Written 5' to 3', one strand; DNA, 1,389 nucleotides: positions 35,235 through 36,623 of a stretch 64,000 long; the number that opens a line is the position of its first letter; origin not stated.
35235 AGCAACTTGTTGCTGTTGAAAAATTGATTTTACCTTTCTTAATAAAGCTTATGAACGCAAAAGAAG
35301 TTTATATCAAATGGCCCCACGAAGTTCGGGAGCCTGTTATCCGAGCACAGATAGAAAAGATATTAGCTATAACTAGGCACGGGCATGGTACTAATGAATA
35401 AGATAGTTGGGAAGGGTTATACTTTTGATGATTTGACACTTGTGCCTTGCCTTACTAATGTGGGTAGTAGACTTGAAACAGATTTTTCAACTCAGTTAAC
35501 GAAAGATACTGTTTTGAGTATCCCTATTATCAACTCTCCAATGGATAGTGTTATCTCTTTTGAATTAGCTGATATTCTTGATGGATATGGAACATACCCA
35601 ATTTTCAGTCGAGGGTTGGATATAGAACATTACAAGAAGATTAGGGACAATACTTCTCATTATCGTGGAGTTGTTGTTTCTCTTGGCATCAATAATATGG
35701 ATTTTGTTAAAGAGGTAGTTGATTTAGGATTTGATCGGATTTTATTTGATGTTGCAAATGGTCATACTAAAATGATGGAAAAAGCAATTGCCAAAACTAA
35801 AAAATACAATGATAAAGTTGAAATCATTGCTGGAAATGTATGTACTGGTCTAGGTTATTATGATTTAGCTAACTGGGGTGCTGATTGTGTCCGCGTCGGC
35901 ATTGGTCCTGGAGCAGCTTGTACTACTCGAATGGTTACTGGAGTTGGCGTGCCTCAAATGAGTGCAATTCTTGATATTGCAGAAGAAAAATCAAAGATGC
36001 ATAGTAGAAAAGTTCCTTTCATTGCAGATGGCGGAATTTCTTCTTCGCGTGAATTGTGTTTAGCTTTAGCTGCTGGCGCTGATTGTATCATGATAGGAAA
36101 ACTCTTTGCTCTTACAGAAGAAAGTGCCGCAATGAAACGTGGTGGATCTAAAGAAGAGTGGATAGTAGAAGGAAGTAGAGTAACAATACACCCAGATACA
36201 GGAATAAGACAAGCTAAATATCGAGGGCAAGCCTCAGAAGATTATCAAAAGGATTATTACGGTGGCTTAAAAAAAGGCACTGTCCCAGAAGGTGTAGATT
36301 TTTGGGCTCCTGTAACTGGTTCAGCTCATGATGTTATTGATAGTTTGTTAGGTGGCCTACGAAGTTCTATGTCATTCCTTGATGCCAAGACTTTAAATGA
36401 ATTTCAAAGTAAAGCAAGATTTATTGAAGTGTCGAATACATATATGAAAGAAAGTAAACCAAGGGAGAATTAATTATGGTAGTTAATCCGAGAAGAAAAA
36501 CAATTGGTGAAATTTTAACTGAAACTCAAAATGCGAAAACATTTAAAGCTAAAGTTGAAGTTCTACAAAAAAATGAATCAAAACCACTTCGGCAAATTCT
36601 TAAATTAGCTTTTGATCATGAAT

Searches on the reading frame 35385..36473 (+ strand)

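Call 23: search_protein_families(library=phrogs, proteins=[window:35385-36473:+], max_evalue=0.00001)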
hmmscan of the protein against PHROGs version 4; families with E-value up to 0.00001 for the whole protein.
window:35385-36473:+ (362 aa): 1 family
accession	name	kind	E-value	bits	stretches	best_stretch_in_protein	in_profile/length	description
phrog_9582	-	other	3.8e-81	273.8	1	4-359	2-345/353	dehydrogenase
